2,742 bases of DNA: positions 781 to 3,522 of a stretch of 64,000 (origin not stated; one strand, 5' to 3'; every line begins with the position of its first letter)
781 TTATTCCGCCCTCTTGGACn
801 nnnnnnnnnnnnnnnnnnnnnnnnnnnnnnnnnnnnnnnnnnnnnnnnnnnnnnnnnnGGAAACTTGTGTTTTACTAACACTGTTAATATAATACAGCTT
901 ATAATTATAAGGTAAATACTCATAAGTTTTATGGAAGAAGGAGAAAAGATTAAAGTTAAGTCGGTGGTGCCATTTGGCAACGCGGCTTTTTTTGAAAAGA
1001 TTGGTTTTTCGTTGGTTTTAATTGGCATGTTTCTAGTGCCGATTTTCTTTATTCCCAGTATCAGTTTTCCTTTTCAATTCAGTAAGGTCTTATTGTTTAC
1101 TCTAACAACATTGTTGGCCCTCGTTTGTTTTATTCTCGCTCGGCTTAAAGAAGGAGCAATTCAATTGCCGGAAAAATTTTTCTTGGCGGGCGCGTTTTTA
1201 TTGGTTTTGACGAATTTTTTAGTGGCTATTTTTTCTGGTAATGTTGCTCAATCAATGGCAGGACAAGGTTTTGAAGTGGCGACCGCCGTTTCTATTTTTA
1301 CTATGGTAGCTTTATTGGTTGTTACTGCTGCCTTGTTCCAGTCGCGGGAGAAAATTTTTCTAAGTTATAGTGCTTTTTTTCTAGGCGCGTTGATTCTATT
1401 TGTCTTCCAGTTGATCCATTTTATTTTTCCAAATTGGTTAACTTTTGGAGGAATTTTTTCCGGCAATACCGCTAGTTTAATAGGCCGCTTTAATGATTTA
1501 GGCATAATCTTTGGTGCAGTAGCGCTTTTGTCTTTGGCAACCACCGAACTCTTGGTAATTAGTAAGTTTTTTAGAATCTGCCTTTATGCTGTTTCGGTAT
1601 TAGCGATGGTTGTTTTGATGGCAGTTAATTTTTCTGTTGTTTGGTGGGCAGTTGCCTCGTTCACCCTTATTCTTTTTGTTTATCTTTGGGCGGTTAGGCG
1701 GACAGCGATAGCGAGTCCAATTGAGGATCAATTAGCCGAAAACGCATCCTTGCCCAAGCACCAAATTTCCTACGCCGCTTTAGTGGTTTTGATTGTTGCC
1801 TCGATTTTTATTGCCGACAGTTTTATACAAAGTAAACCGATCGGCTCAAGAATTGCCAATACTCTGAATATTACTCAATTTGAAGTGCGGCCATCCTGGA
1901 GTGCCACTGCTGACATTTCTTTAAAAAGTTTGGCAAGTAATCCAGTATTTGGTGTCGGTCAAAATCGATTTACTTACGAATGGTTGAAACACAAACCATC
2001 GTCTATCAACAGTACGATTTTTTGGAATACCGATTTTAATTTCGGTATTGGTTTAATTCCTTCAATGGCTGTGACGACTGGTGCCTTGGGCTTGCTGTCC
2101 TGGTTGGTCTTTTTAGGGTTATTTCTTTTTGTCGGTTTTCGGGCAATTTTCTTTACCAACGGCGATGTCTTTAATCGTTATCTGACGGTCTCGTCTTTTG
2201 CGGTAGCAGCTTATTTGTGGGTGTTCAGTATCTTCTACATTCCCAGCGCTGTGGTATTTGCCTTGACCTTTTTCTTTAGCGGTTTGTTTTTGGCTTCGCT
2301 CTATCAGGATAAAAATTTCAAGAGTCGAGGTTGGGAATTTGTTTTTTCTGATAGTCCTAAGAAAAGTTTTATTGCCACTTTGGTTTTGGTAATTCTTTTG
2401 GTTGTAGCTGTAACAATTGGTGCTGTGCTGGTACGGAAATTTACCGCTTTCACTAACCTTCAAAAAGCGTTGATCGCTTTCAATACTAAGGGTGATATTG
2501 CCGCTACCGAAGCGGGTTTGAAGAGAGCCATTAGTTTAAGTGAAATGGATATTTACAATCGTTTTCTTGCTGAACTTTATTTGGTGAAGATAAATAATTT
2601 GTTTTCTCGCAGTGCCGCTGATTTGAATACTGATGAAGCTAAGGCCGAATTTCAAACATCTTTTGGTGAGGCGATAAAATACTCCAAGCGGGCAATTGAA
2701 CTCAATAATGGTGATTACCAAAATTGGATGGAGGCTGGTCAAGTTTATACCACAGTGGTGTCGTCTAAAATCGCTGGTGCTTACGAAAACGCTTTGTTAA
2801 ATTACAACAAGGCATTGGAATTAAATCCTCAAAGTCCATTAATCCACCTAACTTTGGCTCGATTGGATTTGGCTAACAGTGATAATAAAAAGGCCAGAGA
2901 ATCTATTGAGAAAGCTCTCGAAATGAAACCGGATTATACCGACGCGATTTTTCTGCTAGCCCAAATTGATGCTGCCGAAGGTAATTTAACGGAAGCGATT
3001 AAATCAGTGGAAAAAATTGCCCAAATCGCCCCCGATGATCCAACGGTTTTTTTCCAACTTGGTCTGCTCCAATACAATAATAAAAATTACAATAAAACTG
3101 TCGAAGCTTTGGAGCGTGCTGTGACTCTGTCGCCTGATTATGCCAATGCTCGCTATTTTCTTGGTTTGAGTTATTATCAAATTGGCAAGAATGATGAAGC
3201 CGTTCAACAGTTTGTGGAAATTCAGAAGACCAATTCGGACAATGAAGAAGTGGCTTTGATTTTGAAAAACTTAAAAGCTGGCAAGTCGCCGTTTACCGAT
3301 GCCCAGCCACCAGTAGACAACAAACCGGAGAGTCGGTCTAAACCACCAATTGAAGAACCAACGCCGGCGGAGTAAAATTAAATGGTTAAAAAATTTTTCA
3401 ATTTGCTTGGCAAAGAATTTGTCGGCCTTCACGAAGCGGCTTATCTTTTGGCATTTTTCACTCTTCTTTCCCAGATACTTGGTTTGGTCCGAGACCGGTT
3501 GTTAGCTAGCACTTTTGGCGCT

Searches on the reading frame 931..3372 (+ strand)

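Call 46: search_protein_families(library=pfam, proteins=[window:931-3372:+])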
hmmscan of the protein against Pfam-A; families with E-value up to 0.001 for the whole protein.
window:931-3372:+ (814 aa): 20 families
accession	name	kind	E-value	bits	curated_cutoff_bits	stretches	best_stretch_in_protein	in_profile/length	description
PF14559.12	TPR_19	-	1.3e-22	80.3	25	3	647-705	2-60/68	Tetratricopeptide repeat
PF13414.12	TPR_11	-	2.4e-19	69.2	26.8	2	616-643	8-35/42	TPR repeat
PF07719.23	TPR_2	-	6.4e-19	66.9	27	0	706-737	3-34/34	Tetratricopeptide repeat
PF13432.12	TPR_16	-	3.2e-17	63.1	32.7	2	640-704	1-65/65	Tetratricopeptide repeat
PF13181.12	TPR_8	-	3.4e-17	61.5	25.7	0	706-737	3-34/34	Tetratricopeptide repeat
PF00515.34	TPR_1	-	3.7e-16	58.6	27.8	1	706-737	3-34/34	Tetratricopeptide repeat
PF13428.12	TPR_14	-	1.4e-15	56.7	23.5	0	639-679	4-44/44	Tetratricopeptide repeat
PF23914.1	TPR_CcmH_CycH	-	1.3e-11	45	42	1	593-703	47-154/158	Cytochrome c-type biogenesis protein H TPR domain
PF12895.13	ANAPC3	-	4.5e-11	43.3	27.2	1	684-760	3-78/82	Anaphase-promoting complex, cyclosome, subunit 3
PF13431.12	TPR_17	-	6.4e-11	42.1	24.4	0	625-656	2-33/34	Tetratricopeptide repeat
PF13371.12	TPR_9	-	4.3e-09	36.7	35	1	681-740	6-65/73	Tetratricopeptide repeat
PF14561.12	TPR_20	-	4.4e-08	33.8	25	1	721-772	5-56/90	Tetratricopeptide repeat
PF24575.1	TPR_Slam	-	6.1e-08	33.5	35.2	0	614-657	59-102/104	Surface lipoprotein assembly modifier, N-terminal TPR repeats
PF13424.12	TPR_12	-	7.1e-08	33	30.1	0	709-761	8-68/77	Tetratricopeptide repeat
PF25062.1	ARM_TT21_N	-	1e-05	25.8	40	1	644-737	108-201/222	Tetratricopeptide repeat protein 21 N-terminal ARM repeat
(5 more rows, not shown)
